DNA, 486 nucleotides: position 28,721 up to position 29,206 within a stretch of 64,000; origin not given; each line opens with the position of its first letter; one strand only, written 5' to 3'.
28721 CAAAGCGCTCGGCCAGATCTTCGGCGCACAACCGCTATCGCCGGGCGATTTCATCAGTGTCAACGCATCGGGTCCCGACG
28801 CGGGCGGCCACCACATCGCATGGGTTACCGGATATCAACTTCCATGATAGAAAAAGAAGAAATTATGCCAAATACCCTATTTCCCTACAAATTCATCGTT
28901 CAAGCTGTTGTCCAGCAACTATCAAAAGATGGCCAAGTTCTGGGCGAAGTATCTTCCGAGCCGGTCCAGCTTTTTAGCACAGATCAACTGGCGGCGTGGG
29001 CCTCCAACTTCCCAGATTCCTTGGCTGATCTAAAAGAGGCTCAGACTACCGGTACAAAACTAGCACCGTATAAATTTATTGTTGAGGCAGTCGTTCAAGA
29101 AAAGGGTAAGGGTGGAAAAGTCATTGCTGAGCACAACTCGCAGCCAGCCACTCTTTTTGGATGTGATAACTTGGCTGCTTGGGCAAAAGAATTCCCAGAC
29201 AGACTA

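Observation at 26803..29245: New small-protein family translationally coupled to the fibre genes (candidate fibre chaperones)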

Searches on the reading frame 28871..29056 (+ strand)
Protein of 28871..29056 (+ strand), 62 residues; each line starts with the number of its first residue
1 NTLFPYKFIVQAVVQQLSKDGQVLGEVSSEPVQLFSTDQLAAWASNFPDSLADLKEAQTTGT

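Call 18: find_homologous_proteins(query=A2, max_evalue=1)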
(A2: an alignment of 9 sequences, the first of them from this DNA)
Query A2 (9 sequences) (62 aa, profile of the alignment): 212 proteins with E <= 1 among 444 candidates; the best 120 are listed.
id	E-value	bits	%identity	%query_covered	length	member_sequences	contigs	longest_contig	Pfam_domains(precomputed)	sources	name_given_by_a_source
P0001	1.3e-62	225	100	100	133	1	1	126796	-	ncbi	-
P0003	1.3e-62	225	83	97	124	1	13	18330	-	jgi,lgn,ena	-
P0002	2.8e-62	224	85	100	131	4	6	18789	-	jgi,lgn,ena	-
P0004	4.4e-28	115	54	95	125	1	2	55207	PF13847.13,PF13489.13,PF13649.13,PF08241.19,PF08242.19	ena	-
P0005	1.4e-27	113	57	82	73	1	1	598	-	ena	-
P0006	3.4e-25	105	63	82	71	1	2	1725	-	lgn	-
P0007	1.7e-24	103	54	90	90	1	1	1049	-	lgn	-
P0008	1.9e-23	100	54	92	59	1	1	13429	-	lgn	-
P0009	8.7e-22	94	53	92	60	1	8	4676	-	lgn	-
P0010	1.6e-21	94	58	77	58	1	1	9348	-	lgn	-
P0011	7.5e-21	91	58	85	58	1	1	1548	-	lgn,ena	-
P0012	1.7e-20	90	30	81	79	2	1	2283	-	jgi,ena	-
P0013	2.6e-20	90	49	89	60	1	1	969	-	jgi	-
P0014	5.1e-20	89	50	90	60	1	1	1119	-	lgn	-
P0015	1.4e-19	87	45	89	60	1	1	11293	-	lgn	-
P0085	2.0e-12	64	28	76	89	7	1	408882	-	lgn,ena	-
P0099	5.7e-12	63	-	-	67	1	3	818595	-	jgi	jgi:hypothetical protein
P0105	1.3e-11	62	29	81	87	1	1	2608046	-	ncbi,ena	-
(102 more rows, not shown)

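Call 21: find_encoding_contigs(protein=P0105, flank=6000, max_places=2)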
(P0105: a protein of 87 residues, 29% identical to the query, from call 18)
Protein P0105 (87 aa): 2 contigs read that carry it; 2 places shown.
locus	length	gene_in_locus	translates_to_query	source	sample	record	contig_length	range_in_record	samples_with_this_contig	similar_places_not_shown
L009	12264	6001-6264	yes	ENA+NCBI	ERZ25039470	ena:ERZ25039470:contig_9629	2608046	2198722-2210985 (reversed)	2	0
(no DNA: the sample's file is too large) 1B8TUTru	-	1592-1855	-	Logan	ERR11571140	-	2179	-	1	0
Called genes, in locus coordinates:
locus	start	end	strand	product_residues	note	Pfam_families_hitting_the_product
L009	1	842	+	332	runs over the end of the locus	PF02629:CoA_binding, PF13380:CoA_binding_2 (weak), PF13607:Succ_CoA_lig, PF00549:Ligase_CoA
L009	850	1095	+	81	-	-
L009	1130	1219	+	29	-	-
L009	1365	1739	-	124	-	-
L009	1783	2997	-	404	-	PF02771:Acyl-CoA_dh_N, PF02770:Acyl-CoA_dh_M, PF00441:Acyl-CoA_dh_1, PF08028:Acyl-CoA_dh_2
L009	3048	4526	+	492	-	PF00501:AMP-binding, PF13193:AMP-binding_C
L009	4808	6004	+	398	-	-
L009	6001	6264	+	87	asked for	-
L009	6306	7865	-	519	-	PF07690:MFS_1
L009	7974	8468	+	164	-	PF13463:HTH_27 (faint), PF01047:MarR, PF12802:MarR_2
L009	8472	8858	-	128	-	PF01042:Ribonuc_L-PSP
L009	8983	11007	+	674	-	PF12146:Hydrolase_4 (faint), PF00561:Abhydrolase_1, PF08386:Abhydrolase_4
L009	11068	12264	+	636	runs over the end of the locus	PF03190:Thioredox_DsbH, PF13899:Thioredoxin_7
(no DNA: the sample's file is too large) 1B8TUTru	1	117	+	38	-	?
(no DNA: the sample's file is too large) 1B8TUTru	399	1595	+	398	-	-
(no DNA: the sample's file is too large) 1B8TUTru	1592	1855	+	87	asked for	-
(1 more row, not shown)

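Call 22: find_encoding_contigs(protein=P0099, flank=6000, max_places=2)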
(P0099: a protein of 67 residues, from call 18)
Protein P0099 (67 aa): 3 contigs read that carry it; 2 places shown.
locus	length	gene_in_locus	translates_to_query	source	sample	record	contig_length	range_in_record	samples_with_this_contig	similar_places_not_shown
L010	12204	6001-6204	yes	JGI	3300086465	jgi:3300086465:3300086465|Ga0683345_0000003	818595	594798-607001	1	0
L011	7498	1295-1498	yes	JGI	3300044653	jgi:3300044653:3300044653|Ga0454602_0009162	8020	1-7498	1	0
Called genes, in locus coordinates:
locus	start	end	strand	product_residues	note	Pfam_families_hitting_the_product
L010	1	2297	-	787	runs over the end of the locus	PF02366:PMT, PF13231:PMT_2, PF11028:TMEM260_N (weak), PF24878:YkcB_C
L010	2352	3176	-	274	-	PF01061:ABC2_membrane, PF12698:ABC2_membrane_3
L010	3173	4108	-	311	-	PF00005:ABC_tran, PF13304:AAA_21 (weak)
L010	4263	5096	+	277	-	PF03575:Peptidase_S51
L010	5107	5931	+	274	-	PF03575:Peptidase_S51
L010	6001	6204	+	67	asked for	-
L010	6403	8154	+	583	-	-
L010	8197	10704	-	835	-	-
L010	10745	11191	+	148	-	PF01243:PNPOx_N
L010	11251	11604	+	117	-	PF06262:Zincin_1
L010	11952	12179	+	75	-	-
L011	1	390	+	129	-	?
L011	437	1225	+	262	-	PF03575:Peptidase_S51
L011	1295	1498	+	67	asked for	-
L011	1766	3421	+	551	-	-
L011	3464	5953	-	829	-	-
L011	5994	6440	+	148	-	PF01243:PNPOx_N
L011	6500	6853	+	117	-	PF06262:Zincin_1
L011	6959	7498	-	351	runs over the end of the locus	PF07690:MFS_1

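Call 23: find_encoding_contigs(protein=P0085, flank=6000, max_places=2)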
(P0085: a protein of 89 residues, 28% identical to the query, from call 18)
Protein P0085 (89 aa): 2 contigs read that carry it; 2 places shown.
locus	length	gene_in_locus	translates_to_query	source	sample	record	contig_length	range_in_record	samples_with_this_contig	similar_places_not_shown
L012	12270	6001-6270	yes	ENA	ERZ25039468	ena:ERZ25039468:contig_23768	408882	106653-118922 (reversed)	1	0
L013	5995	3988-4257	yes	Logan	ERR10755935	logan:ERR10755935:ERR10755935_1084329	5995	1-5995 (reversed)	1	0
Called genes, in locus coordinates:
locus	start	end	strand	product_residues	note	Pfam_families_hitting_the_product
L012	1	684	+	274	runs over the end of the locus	-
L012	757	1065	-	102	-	-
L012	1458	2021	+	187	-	-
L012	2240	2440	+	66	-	-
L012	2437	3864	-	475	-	PF13579:Glyco_trans_4_4, PF13439:Glyco_transf_4, PF00534:Glycos_transf_1, PF13692:Glyco_trans_1_4, PF13524:Glyco_trans_1_2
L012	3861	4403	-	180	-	PF08241:Methyltransf_11 (weak)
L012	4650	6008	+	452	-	-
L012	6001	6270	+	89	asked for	-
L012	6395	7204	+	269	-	PF14099:Polysacc_lyase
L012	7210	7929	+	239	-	PF13489:Methyltransf_23, PF05401:NodS (weak), PF01209:Ubie_methyltran (weak), PF13649:Methyltransf_25, PF13847:Methyltransf_31, PF08241:Methyltransf_11, PF08242:Methyltransf_12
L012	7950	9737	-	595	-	PF00289:Biotin_carb_N, PF02222:ATP-grasp (weak), PF02786:CPSase_L_D2, PF07478:Dala_Dala_lig_C, PF25919:BSH_CusB (faint), PF02785:Biotin_carb_C, PF00364:Biotin_lipoyl, PF25917:BSH_RND (weak)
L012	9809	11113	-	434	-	PF00009:GTP_EFTU, PF01926:MMR_HSR1 (weak), PF22594:GTP-eEF1A_C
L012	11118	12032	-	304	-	PF01507:PAPS_reduct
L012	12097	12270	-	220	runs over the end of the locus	PF01507:PAPS_reduct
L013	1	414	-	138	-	?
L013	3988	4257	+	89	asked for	-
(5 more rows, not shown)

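Call 28: search_protein_families(library=ncbifam, proteins=[P0105, P0010, L009:4808-6001:+], max_evalue=0.1)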
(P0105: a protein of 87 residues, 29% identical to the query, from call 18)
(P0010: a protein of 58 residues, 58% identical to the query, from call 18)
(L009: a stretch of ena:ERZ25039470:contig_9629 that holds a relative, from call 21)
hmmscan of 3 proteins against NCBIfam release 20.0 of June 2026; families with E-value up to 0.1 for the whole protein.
P0105 (87 aa): 0 families

P0010 (58 aa): 0 families

L009:4808-6001:+ (398 aa): 0 families

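Call 29: search_solved_structures(query=A2, max_evalue=10)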
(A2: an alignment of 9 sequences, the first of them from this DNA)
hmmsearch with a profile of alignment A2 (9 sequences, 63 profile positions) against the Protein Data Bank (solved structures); distinct sequences matched with E-value up to 10: 3.
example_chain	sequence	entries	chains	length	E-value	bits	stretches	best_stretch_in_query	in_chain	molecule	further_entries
1cne_A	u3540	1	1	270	1.4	12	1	34-54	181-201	NITRATE REDUCTASE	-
1cnf_A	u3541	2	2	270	1.4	12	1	34-54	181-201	NITRATE REDUCTASE | NADH-DEPENDENT NITRATE REDUCTASE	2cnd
8h72_A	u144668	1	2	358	2.9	10.9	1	24-61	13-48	Delta(6)-protoilludene synthase K435DRAFT_659367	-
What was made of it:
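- Tried and rejected: The PDB sequence profile gave nothing (call 29).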

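Call 39: find_encoding_contigs(protein=P0008, flank=6000, max_places=2)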
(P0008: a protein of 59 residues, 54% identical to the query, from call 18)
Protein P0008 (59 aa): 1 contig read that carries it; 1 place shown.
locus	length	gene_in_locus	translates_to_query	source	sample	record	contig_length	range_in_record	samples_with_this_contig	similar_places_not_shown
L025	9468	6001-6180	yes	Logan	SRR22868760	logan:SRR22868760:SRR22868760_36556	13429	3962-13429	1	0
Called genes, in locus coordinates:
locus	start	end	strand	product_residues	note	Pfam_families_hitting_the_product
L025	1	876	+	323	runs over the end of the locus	PF01370:Epimerase, PF02719:Polysacc_synt_2 (faint), PF04321:RmlD_sub_bind, PF16363:GDP_Man_Dehyd, PF07993:NAD_binding_4 (weak)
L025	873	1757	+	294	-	PF00733:Asn_synthase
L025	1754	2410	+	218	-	PF00535:Glycos_transf_2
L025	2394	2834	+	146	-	-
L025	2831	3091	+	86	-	-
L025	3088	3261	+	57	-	-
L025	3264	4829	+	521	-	-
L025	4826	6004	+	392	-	-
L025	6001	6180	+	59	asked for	-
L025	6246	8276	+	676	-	-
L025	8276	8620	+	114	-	-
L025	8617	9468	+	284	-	?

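Call 40: find_encoding_contigs(protein=P0015, flank=6000, max_places=2)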
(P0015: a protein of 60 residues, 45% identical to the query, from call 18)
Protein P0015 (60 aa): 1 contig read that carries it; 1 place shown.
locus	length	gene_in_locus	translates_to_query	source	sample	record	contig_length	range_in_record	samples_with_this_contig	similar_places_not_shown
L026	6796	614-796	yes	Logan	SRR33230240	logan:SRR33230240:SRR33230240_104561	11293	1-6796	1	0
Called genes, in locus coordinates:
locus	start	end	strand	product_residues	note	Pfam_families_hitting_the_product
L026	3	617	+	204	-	?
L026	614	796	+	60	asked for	-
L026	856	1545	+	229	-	PF24175:SU10_adaptor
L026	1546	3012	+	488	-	-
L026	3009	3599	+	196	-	-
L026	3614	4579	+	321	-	-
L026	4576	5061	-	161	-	-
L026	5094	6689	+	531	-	PF00877:NLPC_P60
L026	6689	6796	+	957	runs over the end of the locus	-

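Call 41: find_encoding_contigs(protein=P0010, flank=6000, max_places=2)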
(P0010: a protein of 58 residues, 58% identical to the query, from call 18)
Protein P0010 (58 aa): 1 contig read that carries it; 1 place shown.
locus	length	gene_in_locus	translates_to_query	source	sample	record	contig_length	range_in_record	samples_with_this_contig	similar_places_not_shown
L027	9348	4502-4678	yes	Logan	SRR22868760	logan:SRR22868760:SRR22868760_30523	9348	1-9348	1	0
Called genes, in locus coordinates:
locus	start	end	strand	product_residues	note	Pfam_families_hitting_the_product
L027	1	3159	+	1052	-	?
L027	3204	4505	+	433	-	-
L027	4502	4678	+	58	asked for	-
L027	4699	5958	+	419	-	-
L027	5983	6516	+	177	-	-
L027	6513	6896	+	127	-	PF16778:Phage_tail_APC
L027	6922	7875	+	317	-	-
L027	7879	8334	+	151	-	-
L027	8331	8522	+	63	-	-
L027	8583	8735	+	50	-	-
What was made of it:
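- On Phage_tail_APC (PF16778) tail assembly chaperones: In L027 a separate PF16778 gene lies further downstream (call 41).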

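Call 47: search_dna_similar(query=P0010, collection=phages, mode=protein, max_evalue=0.01)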
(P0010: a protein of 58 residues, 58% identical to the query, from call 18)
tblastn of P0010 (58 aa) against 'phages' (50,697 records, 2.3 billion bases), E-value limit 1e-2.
No match.

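Call 54: search_protein_families(library=phrogs, proteins=[L027:3204-4502:+, L027:4502-4675:+, L025:4826-6001:+, L027:4699-5955:+], max_evalue=0.01)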
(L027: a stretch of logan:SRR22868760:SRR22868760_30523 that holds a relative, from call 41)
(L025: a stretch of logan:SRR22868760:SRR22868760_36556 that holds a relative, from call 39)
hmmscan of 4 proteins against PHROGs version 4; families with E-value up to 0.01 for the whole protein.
L027:3204-4502:+ (433 aa): 1 family
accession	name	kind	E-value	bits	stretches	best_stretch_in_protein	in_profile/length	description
phrog_36468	-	unknown function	0.0092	17.2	1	404-433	62-90/91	-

L027:4502-4675:+ (58 aa): 0 families

L025:4826-6001:+ (392 aa): 1 family
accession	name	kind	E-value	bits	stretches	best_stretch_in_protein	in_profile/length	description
phrog_13388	-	tail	0.00097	18.6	1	323-390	703-773/775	tail collar fiber protein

L027:4699-5955:+ (419 aa): 0 families

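Call 69: search_protein_families(library=pfam, proteins=[L009:4808-6001:+, L012:4650-6005:+, L010:6403-8151:+, L027:3204-4502:+], max_evalue=0.01)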
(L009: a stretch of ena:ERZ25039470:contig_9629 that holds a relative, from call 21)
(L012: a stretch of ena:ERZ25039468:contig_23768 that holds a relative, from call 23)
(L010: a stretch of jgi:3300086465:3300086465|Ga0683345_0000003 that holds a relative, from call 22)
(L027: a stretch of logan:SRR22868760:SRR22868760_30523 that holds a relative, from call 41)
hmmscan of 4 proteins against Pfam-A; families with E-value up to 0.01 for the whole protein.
L009:4808-6001:+ (398 aa): 0 families

L012:4650-6005:+ (452 aa): 0 families

L010:6403-8151:+ (583 aa): 0 families

L027:3204-4502:+ (433 aa): 0 families

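Call 80: find_related_loci(query=A6, collection=viral_contigs, flank=6000)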
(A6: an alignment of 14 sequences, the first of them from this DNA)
Query A6 (62 aa) in viral_contigs; peptide patterns used: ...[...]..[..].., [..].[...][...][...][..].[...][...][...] (x = any residue, [..] = any of these).
49 stretches matched a pattern; 8 encode a relative of the query (tblastn E <= 1e-3); 8 distinct loci.
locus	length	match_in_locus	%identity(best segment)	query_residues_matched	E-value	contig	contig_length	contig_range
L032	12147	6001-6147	51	5-52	2e-11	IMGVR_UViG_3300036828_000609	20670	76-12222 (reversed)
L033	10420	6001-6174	44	5-62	7e-10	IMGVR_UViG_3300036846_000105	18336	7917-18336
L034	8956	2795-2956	39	2-54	1e-7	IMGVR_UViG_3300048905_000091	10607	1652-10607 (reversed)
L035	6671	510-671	41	2-54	1e-7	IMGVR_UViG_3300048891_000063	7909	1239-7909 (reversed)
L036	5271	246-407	41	2-54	1e-7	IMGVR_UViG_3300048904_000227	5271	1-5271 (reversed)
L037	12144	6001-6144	40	5-51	4e-7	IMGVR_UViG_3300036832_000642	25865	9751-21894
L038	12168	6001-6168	37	5-62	7e-7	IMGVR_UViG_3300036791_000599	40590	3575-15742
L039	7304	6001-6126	33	20-62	2e-4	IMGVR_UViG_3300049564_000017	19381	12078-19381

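Call 84: predict_structure(alignment_id=A6)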
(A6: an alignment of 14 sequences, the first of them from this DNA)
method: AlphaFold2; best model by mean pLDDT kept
length: 62 residues; sequences in the alignment: 14
mean_pLDDT: 85.9   pTM: 0.61
mean pLDDT of the five models: 85.9, 85.4, 84.6, 81.1, 80.9
residues with pLDDT >= 90: 39; 70-90: 13; 50-70: 8; < 50: 2
segments of 3 or more residues with pLDDT < 50: none
pLDDT, mean of each block of 10 residues (from residue 1): 80 92 92 94 92 72 47
secondary structure, 60 per line:
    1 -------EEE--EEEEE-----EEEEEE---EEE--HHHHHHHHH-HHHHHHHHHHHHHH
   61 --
elements in order: E8-10 E13-17 E23-28 E32-34 H37-45 H47-60
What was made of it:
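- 28844..29245 (+): ORF B, 133 aa (126 aa if it starts at 28865): two tandem B-type domains at about 28874-29038 and 29057-29224. AF2 model of domain 1 has pLDDT 85.9 and the same topology as ORF A (call 84).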

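Call 89: fold_search(model_id=the predicted structure, library=pdb)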
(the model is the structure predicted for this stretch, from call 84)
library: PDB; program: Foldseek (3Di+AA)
matches with E <= 10: 112; with E <= 0.001: 0
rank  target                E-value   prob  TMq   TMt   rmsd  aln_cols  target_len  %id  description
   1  7r1c                  1.2e+00  0.14  0.25  0.25   6.0        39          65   18  Cryo-EM structure of Bacillus megaterium gas vesicles (released 2022-06-15)
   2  7qix_L                1.2e+00  0.23  0.36  0.31   5.0        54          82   22  Specific features and methylation sites of a plant ribosome. 40S body ribosomal subunit. (released 2022-06-15)
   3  8jiw_BV               1.4e+00  0.20  0.36  0.31   4.5        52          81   17  Atomic structure of wheat ribosome reveals unique features of the plant ribosomes (released 2024-03-27)
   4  8rha_A                1.6e+00  0.33  0.32  0.27   5.3        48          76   19  HSPB7ACD C131S (released 2024-10-16)
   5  8c6j_S                1.6e+00  0.18  0.25  0.04   5.0        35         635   17  Human spliceosomal PM5 C* complex (released 2023-07-12)
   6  9h3g_BW               1.9e+00  0.18  0.36  0.33   4.4        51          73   20  Structure of the Arabidopsis thaliana 80S ribosome in complex with P- and E-site tRNAs and mRNA (released 2026-02-04)
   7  8rha_B                2.1e+00  0.23  0.31  0.25   5.2        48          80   19  HSPB7ACD C131S (released 2024-10-16)
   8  8rha_C                2.4e+00  0.21  0.31  0.26   5.4        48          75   19  HSPB7ACD C131S (released 2024-10-16)
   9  7r81_W2               2.4e+00  0.13  0.33  0.27   4.6        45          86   11  Structure of the translating Neurospora crassa ribosome arrested by cycloheximide (released 2021-12-01)
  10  6fhm_B                2.4e+00  0.13  0.24  0.11   4.1        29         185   10  Crystal structure of the F47E mutant of the lipoprotein localization factor, LolA (released 2018-07-25)
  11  5opt_g                2.4e+00  0.12  0.35  0.29   6.1        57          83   18  Structure of KSRP in context of Trypanosoma cruzi 40S (released 2017-11-15)
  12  7vyx_A                2.4e+00  0.10  0.23  0.02   4.8        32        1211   19  Crystal structure of the selenomethionine(SeMet)-derived Cas12c1 (D969A) ternary complex (released 2022-11-02)
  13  8pa0_B                2.5e+00  0.20  0.30  0.25   4.9        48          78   19  cvHsp (HspB7) C131S alpha-crystallin domain - filamin C (FLNC) domain 24 complex (released 2024-10-16)
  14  8c01_a                2.5e+00  0.13  0.34  0.28   5.1        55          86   18  Enp1TAP_A population of yeast small ribosomal subunit precursors (released 2022-12-28)
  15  4bts_AZ               2.5e+00  0.12  0.33  0.25   5.0        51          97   16  THE CRYSTAL STRUCTURE OF THE EUKARYOTIC 40S RIBOSOMAL SUBUNIT IN COMPLEX WITH EIF1 AND EIF1A (released 2013-07-17)
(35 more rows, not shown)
